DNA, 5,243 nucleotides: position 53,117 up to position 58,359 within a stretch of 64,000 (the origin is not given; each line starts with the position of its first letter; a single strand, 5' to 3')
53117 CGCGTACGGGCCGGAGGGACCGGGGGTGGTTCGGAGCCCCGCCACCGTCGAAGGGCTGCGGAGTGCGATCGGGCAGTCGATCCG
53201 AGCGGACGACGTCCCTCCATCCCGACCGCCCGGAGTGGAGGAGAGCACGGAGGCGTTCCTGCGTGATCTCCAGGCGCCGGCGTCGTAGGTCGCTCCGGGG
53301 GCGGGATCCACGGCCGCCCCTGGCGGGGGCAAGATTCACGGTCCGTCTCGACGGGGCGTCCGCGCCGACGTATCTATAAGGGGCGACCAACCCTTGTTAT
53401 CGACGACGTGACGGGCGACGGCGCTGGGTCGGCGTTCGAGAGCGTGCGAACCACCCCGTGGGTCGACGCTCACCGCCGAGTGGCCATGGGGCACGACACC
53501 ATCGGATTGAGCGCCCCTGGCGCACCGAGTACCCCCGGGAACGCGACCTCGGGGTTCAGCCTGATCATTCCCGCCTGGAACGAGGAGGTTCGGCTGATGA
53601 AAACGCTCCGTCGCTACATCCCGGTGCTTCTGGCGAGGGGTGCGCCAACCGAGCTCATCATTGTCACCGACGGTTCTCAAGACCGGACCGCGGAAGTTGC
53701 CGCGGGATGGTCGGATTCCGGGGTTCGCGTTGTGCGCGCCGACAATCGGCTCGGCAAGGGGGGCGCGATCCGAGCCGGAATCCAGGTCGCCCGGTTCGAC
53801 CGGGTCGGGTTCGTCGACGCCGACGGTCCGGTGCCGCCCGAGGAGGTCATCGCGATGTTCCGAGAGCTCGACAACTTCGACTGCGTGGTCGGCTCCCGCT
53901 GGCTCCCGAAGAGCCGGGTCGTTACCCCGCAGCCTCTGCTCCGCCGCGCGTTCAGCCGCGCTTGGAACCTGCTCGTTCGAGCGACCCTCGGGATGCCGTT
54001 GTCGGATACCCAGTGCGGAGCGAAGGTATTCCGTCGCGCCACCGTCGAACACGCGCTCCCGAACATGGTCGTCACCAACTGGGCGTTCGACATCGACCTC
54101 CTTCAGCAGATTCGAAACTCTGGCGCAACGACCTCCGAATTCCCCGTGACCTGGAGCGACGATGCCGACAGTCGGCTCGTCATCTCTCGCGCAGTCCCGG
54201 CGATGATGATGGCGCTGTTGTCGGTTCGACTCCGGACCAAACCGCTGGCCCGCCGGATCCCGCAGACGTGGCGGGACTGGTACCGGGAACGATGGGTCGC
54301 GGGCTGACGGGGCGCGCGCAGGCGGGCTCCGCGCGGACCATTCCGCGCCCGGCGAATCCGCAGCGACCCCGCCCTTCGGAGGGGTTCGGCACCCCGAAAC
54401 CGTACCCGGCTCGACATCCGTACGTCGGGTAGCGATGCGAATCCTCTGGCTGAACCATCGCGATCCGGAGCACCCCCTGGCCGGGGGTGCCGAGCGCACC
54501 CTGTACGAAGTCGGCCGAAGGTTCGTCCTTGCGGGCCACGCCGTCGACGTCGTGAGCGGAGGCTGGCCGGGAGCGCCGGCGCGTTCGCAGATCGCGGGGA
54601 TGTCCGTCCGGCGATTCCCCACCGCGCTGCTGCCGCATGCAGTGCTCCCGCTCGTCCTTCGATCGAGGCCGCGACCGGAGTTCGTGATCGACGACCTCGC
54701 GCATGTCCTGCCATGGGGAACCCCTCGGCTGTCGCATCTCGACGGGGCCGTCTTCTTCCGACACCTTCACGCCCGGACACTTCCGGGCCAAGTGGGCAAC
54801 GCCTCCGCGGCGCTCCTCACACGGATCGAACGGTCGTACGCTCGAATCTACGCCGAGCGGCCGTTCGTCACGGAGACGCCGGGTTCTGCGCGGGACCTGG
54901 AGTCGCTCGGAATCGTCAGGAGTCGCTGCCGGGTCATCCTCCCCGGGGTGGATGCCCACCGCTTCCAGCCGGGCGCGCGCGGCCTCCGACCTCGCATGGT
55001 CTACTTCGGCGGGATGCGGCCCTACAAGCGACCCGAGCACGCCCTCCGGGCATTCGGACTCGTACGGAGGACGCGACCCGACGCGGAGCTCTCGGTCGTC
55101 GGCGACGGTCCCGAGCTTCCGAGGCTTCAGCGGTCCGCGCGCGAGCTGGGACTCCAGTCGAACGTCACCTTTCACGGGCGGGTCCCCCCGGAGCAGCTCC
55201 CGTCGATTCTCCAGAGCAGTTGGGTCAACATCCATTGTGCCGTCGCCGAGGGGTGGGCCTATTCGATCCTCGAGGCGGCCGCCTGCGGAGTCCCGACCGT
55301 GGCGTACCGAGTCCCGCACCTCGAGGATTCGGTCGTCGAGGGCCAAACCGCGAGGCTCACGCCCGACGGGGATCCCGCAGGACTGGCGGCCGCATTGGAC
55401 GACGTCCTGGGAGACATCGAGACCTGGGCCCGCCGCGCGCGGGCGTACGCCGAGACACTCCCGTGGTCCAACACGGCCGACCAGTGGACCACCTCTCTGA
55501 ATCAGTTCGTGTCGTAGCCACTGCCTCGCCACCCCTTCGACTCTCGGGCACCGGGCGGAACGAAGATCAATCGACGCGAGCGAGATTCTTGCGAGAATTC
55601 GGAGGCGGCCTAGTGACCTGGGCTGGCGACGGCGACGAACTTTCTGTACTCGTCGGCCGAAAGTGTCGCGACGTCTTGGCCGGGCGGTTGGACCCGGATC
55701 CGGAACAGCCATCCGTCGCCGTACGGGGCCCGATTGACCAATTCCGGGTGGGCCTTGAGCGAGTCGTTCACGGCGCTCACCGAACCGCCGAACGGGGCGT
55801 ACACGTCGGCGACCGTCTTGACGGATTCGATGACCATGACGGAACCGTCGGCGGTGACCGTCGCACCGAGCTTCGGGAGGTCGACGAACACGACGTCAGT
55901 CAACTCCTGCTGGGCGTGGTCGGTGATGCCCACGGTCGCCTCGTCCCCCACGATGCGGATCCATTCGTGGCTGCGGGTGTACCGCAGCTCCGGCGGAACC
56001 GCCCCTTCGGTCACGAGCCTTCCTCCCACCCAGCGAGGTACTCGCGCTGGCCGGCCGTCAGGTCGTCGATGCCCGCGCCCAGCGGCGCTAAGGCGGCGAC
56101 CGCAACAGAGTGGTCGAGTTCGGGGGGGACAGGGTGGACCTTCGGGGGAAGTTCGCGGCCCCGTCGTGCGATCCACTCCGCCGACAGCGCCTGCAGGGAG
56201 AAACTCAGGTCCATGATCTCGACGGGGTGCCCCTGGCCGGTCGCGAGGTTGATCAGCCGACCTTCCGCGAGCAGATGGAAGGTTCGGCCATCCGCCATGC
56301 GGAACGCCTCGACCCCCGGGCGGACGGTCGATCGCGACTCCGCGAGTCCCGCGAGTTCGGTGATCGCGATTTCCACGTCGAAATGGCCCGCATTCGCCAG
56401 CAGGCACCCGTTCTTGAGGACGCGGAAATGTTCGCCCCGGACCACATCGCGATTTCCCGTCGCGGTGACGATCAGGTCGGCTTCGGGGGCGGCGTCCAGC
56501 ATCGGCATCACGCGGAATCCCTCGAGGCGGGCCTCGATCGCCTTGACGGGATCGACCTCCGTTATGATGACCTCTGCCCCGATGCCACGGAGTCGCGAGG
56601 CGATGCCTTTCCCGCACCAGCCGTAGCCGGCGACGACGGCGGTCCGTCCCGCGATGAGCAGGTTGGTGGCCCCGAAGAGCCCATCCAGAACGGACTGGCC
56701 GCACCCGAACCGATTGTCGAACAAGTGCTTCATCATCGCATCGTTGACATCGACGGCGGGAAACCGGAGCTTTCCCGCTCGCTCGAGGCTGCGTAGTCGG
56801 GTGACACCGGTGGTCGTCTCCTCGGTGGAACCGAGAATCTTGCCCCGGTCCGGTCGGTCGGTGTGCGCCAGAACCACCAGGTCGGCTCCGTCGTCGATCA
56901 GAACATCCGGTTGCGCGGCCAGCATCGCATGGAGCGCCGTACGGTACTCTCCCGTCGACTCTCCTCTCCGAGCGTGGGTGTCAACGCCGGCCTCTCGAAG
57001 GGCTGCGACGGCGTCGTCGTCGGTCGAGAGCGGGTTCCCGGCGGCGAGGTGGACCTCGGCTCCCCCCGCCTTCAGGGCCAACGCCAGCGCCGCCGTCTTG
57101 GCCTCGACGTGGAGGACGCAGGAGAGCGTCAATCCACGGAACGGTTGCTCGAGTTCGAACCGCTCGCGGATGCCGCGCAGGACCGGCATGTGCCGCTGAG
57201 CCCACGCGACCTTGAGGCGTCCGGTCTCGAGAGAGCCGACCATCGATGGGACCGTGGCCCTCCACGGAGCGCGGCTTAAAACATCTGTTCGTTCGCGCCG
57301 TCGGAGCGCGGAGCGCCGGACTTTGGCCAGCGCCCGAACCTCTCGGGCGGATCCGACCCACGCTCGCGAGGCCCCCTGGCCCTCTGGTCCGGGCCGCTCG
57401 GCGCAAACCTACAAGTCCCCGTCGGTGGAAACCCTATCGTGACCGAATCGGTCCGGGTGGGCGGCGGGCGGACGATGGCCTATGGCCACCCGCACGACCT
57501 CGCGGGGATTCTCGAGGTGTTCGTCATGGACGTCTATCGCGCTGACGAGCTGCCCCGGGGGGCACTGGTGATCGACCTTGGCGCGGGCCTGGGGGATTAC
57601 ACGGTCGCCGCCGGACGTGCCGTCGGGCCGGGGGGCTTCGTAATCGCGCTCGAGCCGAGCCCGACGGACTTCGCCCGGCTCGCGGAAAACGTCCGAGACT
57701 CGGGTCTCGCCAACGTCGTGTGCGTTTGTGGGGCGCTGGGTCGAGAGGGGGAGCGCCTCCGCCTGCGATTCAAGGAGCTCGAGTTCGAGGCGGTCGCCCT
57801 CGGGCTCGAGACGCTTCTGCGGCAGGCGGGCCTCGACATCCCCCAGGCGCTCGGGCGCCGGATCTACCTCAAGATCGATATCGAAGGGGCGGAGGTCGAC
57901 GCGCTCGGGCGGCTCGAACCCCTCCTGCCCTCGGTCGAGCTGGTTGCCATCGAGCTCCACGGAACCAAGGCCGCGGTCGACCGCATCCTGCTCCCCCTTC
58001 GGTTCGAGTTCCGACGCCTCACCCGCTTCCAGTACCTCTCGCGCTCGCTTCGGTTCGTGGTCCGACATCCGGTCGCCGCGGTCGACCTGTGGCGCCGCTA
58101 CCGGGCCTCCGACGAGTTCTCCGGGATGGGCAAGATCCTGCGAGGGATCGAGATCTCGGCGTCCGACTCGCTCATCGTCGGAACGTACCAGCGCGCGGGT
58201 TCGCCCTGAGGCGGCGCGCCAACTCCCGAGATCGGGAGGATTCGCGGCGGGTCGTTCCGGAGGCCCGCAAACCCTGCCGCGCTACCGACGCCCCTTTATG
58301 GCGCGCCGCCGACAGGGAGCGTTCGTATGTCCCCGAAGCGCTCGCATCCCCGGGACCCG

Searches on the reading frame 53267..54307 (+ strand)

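Call 42: search_protein_families(library=pfam, proteins=[window:53267-54307:+], max_evalue=0.001)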
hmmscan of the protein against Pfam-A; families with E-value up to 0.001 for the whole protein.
window:53267-54307:+ (346 aa): 2 families
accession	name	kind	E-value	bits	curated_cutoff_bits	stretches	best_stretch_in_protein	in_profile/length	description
PF00535.33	Glycos_transf_2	-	7.2e-23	81.8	23.3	1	98-261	1-165/168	Glycosyl transferase family 2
PF13641.12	Glyco_tranf_2_3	-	9.9e-11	42.5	27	1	97-222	3-134/230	Glycosyltransferase like family 2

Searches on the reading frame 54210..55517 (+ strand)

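Call 42: search_protein_families(library=pfam, proteins=[window:54210-55517:+], max_evalue=0.001)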
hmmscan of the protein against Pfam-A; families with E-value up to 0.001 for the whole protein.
window:54210-55517:+ (435 aa): 5 families
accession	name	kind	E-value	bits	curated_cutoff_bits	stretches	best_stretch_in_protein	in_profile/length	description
PF00534.26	Glycos_transf_1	-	4.5e-31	108.1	26.4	1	249-405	4-161/172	Glycosyl transferases group 1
PF13692.12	Glyco_trans_1_4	-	2.2e-28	99.7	27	1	260-402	1-142/142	Glycosyl transferases group 1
PF13439.12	Glyco_transf_4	-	1.4e-09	38.7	28.5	1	92-251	2-170/170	Glycosyltransferase Family 4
PF13524.12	Glyco_trans_1_2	-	6.3e-09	36.4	25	1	287-422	10-134/144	Glycosyl transferase-like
PF20706.3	GT4-conflict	-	2e-05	24.2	26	1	243-424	177-383/385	Family 4 Glycosyltransferase in conflict systems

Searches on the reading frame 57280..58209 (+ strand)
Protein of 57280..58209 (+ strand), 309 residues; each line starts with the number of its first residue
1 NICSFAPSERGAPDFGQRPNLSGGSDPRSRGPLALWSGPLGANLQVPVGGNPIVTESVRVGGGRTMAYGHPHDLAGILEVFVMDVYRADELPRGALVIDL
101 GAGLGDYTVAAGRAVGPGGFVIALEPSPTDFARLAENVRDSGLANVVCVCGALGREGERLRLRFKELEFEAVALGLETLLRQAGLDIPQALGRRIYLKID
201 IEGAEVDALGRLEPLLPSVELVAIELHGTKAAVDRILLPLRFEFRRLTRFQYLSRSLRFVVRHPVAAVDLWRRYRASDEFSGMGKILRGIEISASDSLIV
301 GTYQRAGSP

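Call 42: search_protein_families(library=pfam, proteins=[window:57280-58209:+], max_evalue=0.001)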
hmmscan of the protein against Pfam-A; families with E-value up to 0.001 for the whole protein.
window:57280-58209:+ (309 aa): 2 families
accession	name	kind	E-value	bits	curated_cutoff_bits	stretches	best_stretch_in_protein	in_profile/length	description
PF05050.19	Methyltransf_21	-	9e-06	26.3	22.7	1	99-236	1-162/173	Methyltransferase FkbM domain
PF13649.12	Methyltransf_25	-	0.00096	20.2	27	0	97-172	1-68/97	Methyltransferase domain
